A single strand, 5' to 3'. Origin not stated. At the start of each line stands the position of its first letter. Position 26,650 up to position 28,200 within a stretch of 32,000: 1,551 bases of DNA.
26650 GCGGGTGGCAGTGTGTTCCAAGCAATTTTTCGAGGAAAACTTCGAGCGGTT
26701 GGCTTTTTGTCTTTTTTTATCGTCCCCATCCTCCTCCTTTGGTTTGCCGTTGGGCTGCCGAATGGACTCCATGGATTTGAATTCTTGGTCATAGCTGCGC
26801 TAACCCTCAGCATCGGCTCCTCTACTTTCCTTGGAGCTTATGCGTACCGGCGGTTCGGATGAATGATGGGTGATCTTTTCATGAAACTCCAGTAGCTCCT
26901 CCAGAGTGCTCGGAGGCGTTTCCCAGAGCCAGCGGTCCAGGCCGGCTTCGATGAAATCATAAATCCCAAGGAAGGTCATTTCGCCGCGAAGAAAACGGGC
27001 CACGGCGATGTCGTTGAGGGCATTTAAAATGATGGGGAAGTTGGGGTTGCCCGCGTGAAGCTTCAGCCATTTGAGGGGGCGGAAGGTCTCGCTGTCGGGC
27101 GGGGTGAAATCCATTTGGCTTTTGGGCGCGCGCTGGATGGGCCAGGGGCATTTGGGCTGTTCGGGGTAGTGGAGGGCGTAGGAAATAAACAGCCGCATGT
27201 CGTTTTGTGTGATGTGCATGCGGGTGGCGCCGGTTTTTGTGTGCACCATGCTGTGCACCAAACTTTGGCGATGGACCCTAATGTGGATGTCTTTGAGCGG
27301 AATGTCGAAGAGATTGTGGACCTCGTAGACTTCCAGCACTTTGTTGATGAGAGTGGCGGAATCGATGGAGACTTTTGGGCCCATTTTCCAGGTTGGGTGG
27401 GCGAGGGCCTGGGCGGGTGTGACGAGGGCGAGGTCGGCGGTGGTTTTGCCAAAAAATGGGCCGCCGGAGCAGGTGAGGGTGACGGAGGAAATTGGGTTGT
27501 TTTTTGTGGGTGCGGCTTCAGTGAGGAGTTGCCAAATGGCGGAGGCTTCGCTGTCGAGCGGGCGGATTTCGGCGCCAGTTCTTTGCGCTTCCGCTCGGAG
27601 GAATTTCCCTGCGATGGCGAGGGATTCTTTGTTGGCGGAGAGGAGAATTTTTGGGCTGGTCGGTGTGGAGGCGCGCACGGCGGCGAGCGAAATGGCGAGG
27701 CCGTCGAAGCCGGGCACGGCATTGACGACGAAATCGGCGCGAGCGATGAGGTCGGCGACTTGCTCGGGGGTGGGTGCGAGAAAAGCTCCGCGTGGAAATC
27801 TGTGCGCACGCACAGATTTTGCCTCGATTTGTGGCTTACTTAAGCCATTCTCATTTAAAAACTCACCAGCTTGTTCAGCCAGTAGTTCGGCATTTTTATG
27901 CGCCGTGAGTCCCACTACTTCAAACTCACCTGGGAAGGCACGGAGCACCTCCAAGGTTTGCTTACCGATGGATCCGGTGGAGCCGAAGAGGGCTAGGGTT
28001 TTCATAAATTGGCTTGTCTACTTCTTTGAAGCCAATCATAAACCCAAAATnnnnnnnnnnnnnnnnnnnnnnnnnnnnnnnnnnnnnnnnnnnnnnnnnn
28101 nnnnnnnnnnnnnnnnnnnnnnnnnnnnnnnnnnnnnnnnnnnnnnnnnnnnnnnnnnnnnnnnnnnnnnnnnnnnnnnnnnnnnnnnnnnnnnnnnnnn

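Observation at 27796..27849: In-frame insertion of the palindromic repeat into the essential dxr gene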

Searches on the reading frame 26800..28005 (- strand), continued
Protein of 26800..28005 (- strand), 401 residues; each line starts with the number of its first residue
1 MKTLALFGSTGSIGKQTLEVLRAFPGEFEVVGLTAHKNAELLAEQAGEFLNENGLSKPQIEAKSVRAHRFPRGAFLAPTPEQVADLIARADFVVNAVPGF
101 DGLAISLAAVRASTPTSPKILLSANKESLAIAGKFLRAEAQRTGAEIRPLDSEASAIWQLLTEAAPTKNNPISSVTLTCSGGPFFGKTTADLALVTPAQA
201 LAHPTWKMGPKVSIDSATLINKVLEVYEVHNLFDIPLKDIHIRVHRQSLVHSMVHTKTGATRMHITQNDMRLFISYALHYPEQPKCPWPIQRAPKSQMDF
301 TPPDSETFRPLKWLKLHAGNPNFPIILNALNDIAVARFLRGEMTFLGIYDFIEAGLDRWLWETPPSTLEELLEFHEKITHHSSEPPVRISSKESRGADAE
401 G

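Call 31: search_solved_structures(query=window:26800-28005:-, show_alignments=2, max_evalue=1e-20)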
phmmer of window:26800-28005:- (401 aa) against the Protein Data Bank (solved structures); distinct sequences matched with E-value up to 1e-20: 29.
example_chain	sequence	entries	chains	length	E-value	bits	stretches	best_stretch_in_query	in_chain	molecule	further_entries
6mh4_A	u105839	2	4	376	6.3e-57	196.4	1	1-375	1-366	1-deoxy-D-xylulose 5-phosphate reductoisomerase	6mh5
1r0k_A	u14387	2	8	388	8.8e-57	195.9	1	2-372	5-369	1-deoxy-D-xylulose 5-phosphate reductoisomerase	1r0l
8s65_A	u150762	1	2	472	4.4e-56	193.6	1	137-352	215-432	1-deoxy-D-xylulose-5-phosphate reductoisomerase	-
3iie_A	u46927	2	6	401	8.6e-55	189.3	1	1-377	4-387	1-deoxy-D-xylulose 5-phosphate reductoisomerase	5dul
3a06_A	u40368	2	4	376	5.1e-52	180.2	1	2-377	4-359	1-deoxy-D-xylulose 5-phosphate reductoisomerase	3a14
1k5h_A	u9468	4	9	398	8.7e-52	179.4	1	1-351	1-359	1-deoxy-D-xylulose-5-phosphate reductoisomerase | 1-deoxy-D-xylulose 5-phosphate reductoisomerase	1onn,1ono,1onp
1q0h_A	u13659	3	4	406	9.3e-52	179.3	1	1-351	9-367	1-deoxy-D-xylulose 5-phosphate reductoisomerase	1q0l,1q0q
3r0i_A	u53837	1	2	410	9.6e-52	179.3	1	1-351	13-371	1-deoxy-D-xylulose 5-phosphate reductoisomerase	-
3zhx_A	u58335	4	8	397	1.5e-51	178.6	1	5-374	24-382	1-DEOXY-D-XYLULOSE 5-PHOSPHATE REDUCTOISOMERASE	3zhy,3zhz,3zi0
2c82_A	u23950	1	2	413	1.5e-51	178.6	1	5-374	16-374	1-DEOXY-D-XYLULOSE 5-PHOSPHATE REDUCTOISOMERASE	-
2jcv_A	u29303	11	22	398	1.5e-51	178.6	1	5-374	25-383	1-DEOXY-D-XYLULOSE 5-PHOSPHATE REDUCTOISOMERASE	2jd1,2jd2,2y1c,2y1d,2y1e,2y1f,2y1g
4rcv_A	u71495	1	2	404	1.6e-51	178.6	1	5-374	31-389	1-deoxy-D-xylulose 5-phosphate reductoisomerase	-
1jvs_A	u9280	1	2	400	2.5e-51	177.9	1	2-352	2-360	1-deoxy-D-xylulose 5-phosphate reductoisomerase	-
1t1r_A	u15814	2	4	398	2.6e-51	177.9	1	2-351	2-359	1-deoxy-D-xylulose 5-phosphate reductoisomerase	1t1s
3anl_A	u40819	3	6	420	2.7e-51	177.8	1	2-356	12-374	1-deoxy-D-xylulose 5-phosphate reductoisomerase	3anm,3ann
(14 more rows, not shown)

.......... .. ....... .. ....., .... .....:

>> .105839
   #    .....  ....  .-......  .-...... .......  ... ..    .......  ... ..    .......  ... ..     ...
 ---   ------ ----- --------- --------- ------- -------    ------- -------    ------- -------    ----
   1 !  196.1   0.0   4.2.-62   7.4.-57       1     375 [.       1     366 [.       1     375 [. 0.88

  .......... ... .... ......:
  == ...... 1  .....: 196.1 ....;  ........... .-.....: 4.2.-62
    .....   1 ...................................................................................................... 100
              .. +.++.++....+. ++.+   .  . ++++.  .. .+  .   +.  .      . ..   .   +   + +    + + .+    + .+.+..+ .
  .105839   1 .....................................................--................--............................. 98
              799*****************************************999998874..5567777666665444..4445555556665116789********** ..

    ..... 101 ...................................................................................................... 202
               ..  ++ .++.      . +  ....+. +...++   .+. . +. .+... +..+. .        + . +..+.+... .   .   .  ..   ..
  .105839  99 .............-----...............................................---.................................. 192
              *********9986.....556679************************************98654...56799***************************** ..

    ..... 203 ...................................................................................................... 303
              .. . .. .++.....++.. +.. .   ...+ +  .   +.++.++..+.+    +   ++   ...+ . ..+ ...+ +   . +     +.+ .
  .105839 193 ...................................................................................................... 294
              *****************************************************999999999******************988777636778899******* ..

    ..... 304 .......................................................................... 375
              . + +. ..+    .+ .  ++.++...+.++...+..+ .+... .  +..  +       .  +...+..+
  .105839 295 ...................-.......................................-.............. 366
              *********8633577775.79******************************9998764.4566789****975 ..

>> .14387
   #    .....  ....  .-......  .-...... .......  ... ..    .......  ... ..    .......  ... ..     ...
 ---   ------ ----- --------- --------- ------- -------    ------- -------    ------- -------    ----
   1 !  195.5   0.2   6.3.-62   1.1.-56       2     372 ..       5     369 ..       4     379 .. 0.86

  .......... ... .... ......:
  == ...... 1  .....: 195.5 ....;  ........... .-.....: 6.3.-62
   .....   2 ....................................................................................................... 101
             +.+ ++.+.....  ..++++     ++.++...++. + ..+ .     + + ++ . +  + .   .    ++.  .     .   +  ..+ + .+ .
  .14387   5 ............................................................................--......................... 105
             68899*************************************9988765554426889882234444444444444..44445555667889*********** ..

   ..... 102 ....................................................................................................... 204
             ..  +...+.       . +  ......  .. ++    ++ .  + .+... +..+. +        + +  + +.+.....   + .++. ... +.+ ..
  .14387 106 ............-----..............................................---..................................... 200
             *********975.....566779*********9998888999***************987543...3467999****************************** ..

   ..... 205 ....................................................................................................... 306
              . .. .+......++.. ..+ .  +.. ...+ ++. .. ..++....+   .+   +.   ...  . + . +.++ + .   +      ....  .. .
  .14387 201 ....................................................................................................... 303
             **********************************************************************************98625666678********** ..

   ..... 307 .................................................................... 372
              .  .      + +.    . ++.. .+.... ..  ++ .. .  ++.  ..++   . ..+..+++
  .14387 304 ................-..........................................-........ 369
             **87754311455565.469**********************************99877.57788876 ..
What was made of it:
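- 26800..28005 (-): dxr (1-deoxy-D-xylulose-5-phosphate reductoisomerase), 401 aa, host gene of the element. PDB Dxr hits reach E = 6e-57 (call 31).
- On Dxr (IspC): PDB hits reach E = 6e-57 (call 31).
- Whole-family HMM alignments can absorb the segment against the longer alpha2-beta4 region of other Dxr enzymes (call 31).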

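Call 39: find_encoding_contigs(protein=P0043, flank=10000, max_places=1)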
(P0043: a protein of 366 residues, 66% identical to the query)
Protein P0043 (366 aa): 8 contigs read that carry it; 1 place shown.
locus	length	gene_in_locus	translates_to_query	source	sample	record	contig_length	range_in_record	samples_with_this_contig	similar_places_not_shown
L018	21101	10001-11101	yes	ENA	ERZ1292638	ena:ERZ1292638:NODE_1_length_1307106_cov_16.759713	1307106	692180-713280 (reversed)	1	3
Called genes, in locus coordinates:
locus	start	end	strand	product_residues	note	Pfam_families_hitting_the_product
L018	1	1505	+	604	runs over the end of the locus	PF12229:PG_binding_4, PF04294:VanW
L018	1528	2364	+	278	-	PF00395:SLH, PF13529:Peptidase_C39_2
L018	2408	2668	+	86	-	PF04014:MazE_antitoxin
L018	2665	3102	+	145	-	PF01850:PIN, PF13470:PIN_3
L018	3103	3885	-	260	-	PF21033:RMD1-3 (faint), PF13432:TPR_16, PF00515:TPR_1 (weak), PF13424:TPR_12 (weak), PF14559:TPR_19 (weak), PF07719:TPR_2 (weak), PF13432:TPR_16, PF14559:TPR_19 (weak), +11 more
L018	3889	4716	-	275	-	PF13177:DNA_pol3_delta2, PF00004:AAA (weak)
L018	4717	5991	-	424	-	PF08245:Mur_ligase_M, PF02875:Mur_ligase_C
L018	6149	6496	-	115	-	PF00453:Ribosomal_L20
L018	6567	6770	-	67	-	PF01632:Ribosomal_L35p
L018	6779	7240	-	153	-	PF05198:IF3_N, PF00707:IF3_C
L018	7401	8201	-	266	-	-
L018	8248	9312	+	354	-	PF04551:GcpE, PF26540:GcpE_C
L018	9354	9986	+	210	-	-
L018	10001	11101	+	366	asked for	PF02670:DXP_reductoisom, PF03447:NAD_binding_3 (faint), PF02670:DXP_reductoisom, PF08436:DXP_redisom_C, PF13288:DXPR_C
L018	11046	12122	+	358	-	PF01128:IspD, PF12804:NTP_transf_3, PF02542:YgbB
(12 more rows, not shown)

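Call 41: find_encoding_contigs(protein=P0042, flank=2000, max_places=1)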
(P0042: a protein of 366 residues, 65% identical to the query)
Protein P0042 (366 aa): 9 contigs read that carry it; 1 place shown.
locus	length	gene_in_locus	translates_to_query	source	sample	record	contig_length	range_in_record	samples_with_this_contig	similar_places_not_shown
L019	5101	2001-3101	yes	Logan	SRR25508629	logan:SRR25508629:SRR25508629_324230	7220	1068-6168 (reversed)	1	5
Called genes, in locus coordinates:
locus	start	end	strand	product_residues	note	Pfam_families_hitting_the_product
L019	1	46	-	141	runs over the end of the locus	PF05198:IF3_N, PF00707:IF3_C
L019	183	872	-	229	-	-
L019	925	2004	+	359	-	PF04551:GcpE, PF26540:GcpE_C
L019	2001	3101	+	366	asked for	PF02670:DXP_reductoisom, PF03447:NAD_binding_3 (faint), PF02670:DXP_reductoisom, PF08436:DXP_redisom_C, PF13288:DXPR_C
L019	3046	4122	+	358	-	PF01128:IspD, PF12804:NTP_transf_3, PF02542:YgbB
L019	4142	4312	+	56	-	-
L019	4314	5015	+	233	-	PF00288:GHMP_kinases_N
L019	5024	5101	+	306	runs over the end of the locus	-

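Call 54: predict_structure(alignment_id=A1)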
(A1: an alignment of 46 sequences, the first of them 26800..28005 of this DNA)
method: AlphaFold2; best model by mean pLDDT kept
length: 401 residues; sequences in the alignment: 46
mean_pLDDT: 90.1   pTM: 0.88
mean pLDDT of the five models: 90.1, 88.9, 88.8, 88.4, 88.1
residues with pLDDT >= 90: 311; 70-90: 51; 50-70: 26; < 50: 13
segments of 3 or more residues with pLDDT < 50: 57-67
pLDDT, mean of each block of 10 residues (from residue 1): 96 96 95 95 93 53 49 91 97 95 96 97 95 96 97 95 79 95 90 94 74 91 97 97 93 94 90 96 92 85 94 97 97 96 97 98 96 97 77 56 49
secondary structure, 60 per line:
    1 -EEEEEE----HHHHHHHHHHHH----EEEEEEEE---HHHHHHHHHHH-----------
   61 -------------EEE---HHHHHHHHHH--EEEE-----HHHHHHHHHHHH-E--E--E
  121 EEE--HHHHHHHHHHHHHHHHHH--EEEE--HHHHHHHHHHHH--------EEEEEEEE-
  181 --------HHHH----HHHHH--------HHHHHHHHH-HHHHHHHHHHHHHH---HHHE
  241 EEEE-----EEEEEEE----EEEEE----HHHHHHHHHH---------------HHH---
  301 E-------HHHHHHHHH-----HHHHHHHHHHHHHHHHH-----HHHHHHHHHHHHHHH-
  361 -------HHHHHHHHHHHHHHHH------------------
elements in order: E2-7 H12-23 E28-35 H39-49 E74-76 H80-89 E92-95 H101-112 E120-123 H126-143 E146-149 H152-163 E172-179 H189-192 H197-201 H210-218 H220-233 E240-244 E250-256 E261-265 H270-279 H309-317 H323-339 H345-359 H368-383
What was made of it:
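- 26800..28005 (-): AlphaFold model: pLDDT 90.1, pTM 0.88 (call 54).
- On RPE-type protein-coding palindromic repeat: AlphaFold places it in coil with pLDDT below 50 at 57-67, between helix 39-49 and strand 74-76 (call 54).
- Checked: The insert follows the second beta-alpha unit (strand 28-35, helix 39-49), not the first (call 54).
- In Dxr, residues 50-73 are coil, with pLDDT below 50 at 57-67, in a model of mean pLDDT 90.1 (call 54).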

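Call 64: find_encoding_contigs(protein=P0016, flank=10000, max_places=1)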
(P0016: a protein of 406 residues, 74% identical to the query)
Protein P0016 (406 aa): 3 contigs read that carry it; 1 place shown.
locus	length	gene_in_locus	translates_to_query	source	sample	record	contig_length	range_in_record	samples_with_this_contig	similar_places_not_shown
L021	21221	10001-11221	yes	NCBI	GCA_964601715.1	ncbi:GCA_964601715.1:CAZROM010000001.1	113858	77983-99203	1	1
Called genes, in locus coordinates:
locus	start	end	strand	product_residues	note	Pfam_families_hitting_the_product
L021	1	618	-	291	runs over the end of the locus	PF13177:DNA_pol3_delta2, PF00004:AAA (weak)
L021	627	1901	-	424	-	PF08245:Mur_ligase_M, PF02875:Mur_ligase_C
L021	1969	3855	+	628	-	PF04932:Wzy_C, PF13176:TPR_7 (faint)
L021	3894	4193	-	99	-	-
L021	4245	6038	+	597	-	PF04932:Wzy_C, PF23914:TPR_CcmH_CycH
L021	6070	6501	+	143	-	-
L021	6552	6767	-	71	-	PF00453:Ribosomal_L20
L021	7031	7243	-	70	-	PF01632:Ribosomal_L35p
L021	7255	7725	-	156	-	PF05198:IF3_N, PF00707:IF3_C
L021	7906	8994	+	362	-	PF04551:GcpE, PF26540:GcpE_C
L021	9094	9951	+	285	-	-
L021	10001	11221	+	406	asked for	PF02670:DXP_reductoisom, PF08436:DXP_redisom_C, PF13288:DXPR_C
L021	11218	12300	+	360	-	PF01128:IspD, PF12804:NTP_transf_3, PF02542:YgbB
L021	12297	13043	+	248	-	PF00288:GHMP_kinases_N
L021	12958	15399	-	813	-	PF13328:HD_4, PF01966:HD, PF04607:RelA_SpoT, PF19296:RelA_AH, PF13291:ACT_4 (faint)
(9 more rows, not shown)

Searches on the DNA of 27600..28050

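Call 76: search_rna_families(source=window, start=27600, end=28050, threshold=evalue, max_evalue=10)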
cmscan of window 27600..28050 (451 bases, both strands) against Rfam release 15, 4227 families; matches with E-value up to 10: 0.
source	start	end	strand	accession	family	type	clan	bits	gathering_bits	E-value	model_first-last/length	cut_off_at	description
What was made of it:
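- On RPE-type protein-coding palindromic repeat: Rfam gives no match (call 76).
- Tried and rejected: Rfam at E <= 10 gives nothing for 27600-28050 (call 76).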
